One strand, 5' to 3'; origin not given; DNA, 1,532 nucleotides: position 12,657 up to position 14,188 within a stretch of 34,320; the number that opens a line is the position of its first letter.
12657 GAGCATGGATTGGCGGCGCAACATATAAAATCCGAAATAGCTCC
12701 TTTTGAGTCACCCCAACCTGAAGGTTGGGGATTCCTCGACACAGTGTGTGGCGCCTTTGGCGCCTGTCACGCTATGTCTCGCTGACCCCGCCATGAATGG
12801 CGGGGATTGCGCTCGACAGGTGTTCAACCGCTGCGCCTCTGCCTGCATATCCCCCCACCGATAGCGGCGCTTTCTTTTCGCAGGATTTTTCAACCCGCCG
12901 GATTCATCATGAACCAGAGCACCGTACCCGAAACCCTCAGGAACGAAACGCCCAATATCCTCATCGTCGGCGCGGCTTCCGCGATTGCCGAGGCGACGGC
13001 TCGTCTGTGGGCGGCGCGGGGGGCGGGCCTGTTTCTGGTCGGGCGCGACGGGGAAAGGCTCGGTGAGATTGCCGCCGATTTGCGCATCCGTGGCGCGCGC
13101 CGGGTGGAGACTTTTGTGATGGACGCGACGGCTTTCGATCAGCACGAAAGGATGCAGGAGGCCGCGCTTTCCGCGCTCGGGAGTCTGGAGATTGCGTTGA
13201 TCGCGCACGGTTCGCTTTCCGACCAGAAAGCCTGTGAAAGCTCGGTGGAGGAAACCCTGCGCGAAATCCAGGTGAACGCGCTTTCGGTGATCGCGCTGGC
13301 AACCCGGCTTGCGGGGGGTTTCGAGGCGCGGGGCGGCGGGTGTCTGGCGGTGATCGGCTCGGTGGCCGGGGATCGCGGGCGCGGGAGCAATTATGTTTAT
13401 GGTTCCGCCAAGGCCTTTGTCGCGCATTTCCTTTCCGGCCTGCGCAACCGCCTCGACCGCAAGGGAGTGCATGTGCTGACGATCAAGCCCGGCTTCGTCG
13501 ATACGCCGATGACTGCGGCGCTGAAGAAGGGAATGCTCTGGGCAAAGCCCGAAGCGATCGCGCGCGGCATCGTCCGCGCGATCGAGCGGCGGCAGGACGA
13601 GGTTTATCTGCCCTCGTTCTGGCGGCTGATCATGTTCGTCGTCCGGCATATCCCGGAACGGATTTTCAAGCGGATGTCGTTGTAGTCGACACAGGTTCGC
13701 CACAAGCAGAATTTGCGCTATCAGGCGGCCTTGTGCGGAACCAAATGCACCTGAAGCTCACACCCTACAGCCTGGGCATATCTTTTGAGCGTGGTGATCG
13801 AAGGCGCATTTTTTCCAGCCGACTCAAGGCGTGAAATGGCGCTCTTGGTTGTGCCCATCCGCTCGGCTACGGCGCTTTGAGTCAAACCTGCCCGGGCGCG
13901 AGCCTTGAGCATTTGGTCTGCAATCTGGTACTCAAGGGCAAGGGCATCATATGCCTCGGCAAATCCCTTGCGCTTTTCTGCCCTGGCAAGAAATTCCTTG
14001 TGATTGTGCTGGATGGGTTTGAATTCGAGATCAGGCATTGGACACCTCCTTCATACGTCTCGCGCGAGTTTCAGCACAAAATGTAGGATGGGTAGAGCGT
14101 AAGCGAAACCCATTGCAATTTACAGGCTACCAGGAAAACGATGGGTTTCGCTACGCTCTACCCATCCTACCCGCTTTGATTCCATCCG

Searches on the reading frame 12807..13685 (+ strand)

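Call 12: search_protein_families(library=pfam, proteins=[window:12807-13685:+])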
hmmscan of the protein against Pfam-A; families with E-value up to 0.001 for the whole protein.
window:12807-13685:+ (292 aa): 3 families
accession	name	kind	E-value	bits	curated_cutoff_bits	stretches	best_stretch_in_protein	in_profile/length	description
PF00106.31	adh_short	-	9.2e-31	107.3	26.6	1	50-241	2-192/195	short chain dehydrogenase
PF13561.12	adh_short_C2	-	8.2e-22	78.4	27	1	55-241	1-186/236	Enoyl-(Acyl carrier protein) reductase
PF08659.16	KR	-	0.00095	19.6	22.6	0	51-229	3-176/180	KR domain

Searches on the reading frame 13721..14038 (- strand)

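Call 47: search_protein_families(library=pfam, proteins=[window:13721-14038:-], max_evalue=0.01)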
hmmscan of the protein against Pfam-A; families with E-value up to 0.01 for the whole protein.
window:13721-14038:- (105 aa): 8 families
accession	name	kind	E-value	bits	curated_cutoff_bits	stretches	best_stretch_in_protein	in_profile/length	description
PF01381.28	HTH_3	-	1.4e-13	51.1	23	1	45-96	3-53/55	Helix-turn-helix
PF13560.12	HTH_31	-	8.2e-11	42.5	27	1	46-93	9-56/64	Helix-turn-helix domain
PF13744.12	HTH_37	-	5e-06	26.7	27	1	31-98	11-78/80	Helix-turn-helix domain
PF12844.13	HTH_19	-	8.6e-06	26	30.2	1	45-94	6-54/64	Helix-turn-helix domain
PF13443.12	HTH_26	-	3.1e-05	24.6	22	1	47-95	6-54/63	Cro/C1-type HTH DNA-binding domain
PF04545.22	Sigma70_r4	-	0.00064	19.6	24.1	1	44-73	13-42/50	Sigma-70, region 4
PF12802.13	MarR_2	-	0.0013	19.3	27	1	46-71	13-40/61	MarR family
PF13384.12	HTH_23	-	0.0054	17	24.6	0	42-71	9-37/50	Homeodomain-like domain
